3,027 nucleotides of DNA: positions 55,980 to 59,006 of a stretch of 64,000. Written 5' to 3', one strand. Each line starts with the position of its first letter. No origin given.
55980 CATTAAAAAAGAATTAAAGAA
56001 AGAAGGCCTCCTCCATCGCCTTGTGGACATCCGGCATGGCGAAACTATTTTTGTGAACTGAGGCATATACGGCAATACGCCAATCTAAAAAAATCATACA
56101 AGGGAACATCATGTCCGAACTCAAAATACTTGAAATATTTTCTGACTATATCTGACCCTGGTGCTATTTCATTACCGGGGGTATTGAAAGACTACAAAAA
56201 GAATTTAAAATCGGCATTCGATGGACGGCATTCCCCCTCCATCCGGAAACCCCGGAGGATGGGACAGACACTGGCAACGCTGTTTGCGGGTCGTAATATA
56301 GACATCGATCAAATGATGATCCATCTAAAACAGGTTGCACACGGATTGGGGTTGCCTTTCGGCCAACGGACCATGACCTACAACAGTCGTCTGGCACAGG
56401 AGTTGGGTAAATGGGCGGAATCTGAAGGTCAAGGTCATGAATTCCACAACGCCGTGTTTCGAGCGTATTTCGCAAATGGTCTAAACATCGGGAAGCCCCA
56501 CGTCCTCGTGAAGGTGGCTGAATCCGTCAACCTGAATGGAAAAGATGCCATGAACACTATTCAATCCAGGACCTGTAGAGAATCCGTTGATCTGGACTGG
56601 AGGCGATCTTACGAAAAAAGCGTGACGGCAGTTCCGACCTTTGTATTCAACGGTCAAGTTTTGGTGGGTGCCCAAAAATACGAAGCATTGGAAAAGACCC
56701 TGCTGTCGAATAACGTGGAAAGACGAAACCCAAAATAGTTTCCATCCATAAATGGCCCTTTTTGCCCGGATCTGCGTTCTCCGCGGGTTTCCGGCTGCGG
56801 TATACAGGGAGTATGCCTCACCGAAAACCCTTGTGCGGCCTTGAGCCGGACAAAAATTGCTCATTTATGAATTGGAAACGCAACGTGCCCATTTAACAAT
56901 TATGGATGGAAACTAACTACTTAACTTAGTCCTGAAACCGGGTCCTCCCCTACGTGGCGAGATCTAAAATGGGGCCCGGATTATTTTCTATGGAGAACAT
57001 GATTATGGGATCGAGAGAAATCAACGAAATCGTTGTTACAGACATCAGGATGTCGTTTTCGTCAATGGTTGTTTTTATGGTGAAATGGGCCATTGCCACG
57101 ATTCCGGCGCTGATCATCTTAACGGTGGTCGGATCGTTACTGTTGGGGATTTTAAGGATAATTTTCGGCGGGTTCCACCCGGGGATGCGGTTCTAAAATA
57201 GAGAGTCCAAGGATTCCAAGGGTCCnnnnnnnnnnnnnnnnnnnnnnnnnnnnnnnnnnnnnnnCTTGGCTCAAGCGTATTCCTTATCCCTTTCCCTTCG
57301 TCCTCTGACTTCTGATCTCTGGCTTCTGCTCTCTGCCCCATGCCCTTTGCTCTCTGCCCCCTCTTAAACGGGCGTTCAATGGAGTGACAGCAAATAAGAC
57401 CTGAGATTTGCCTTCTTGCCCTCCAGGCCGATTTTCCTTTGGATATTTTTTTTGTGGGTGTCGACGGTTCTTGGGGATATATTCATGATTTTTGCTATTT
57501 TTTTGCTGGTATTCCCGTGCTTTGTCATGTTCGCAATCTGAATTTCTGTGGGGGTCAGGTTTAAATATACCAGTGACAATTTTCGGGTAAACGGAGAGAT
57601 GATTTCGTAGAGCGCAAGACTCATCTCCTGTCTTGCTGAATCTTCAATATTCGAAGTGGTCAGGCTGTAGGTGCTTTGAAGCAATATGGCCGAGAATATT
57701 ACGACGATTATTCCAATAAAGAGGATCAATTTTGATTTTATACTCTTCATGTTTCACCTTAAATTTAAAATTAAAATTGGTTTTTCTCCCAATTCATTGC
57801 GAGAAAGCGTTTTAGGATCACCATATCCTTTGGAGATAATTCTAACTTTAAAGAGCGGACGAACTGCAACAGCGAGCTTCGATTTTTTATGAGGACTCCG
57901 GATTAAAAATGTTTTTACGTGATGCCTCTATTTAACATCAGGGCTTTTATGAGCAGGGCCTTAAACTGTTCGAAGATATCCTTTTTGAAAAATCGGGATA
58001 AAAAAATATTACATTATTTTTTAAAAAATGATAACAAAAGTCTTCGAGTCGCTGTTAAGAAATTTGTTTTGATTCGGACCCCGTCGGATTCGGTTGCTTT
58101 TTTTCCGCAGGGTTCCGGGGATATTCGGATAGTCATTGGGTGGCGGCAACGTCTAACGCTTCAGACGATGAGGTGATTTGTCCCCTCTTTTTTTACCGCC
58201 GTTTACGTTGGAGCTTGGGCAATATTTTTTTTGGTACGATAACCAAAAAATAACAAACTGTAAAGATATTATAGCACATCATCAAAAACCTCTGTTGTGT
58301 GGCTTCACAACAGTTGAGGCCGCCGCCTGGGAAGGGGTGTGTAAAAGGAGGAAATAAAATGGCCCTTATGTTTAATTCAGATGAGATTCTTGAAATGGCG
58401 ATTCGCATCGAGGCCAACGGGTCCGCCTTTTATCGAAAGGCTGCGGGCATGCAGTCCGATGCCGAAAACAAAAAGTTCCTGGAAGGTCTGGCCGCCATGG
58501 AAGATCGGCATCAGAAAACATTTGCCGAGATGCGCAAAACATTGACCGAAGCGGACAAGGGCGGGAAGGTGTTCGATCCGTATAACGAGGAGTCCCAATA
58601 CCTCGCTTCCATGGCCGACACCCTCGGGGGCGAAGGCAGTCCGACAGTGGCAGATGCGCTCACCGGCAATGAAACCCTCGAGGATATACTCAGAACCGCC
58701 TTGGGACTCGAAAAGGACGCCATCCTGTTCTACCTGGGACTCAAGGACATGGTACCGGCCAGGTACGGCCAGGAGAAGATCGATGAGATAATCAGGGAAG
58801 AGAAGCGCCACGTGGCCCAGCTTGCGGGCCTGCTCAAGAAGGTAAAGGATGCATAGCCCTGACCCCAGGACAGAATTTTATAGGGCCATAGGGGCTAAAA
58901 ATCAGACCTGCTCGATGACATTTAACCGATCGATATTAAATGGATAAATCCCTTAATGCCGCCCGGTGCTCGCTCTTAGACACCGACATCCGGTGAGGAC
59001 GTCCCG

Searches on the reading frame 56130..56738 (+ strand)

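Call 89: search_protein_families(library=pfam, proteins=[window:56130-56738:+], max_evalue=0.001)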
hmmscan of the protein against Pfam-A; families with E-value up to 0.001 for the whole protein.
window:56130-56738:+ (202 aa): 2 families
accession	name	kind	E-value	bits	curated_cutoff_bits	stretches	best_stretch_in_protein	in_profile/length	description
PF01323.26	DSBA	-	1e-18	68.3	25.6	1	58-191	56-190/191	DSBA-like thioredoxin domain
PF13743.12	Thioredoxin_5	-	9.5e-05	22.6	27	1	100-174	90-164/186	Thioredoxin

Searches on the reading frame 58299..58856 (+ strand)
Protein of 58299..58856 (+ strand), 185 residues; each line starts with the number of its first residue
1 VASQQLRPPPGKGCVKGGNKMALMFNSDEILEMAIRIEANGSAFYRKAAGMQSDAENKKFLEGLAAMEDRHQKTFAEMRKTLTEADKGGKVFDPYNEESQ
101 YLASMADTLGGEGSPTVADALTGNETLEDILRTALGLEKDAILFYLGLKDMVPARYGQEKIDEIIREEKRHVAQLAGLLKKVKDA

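Call 3: search_protein_families(library=pfam, proteins=[window:58299-58856:+], max_evalue=0.1)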
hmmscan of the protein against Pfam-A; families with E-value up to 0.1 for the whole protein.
window:58299-58856:+ (185 aa): 4 families
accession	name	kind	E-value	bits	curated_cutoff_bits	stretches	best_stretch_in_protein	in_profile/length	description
PF02915.23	Rubrerythrin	-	2.2e-11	44.7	22.8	2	29-85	1-59/137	Rubrerythrin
PF13668.12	Ferritin_2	-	1.5e-06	28.8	24.7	1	29-180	4-137/138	Ferritin-like domain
PF00268.27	Ribonuc_red_sm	-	0.024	14.5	33.6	1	54-100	78-125/281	Ribonucleotide reductase, small chain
PF03232.19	COQ7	-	0.069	13.2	23.5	0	44-80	20-57/169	Ubiquinone biosynthesis protein COQ7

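Call 4: search_protein_families(library=ncbifam, proteins=[window:58299-58856:+], max_evalue=0.1)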
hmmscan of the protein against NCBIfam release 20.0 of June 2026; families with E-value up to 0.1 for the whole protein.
window:58299-58856:+ (185 aa): 4 families
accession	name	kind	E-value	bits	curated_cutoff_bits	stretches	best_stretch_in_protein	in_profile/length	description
NF045676.1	FeExpMbfA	equivalog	3.8e-08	33.1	450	1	27-87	96-156/318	iron exporter MbfA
NF009413.0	PRK12775.1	equivalog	7e-05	20.8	1895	1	29-80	863-914/1006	putative trifunctional 2-polyprenylphenol hydroxylase/glutamate synthase subunit beta/ferritin domain-containing protein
NF058679.1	EncB_fam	subfamily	0.00032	20.7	90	1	117-182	12-76/117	encapsulin nanocompartment ferritin-likeEncB family encapsulin nanocompartment ferritin-like cargo protein cargo protein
NF007183.0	PRK09614.1-2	subfamily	0.0015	17.6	320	1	53-109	83-138/327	ribonucleotide-diphosphate reductase subunit beta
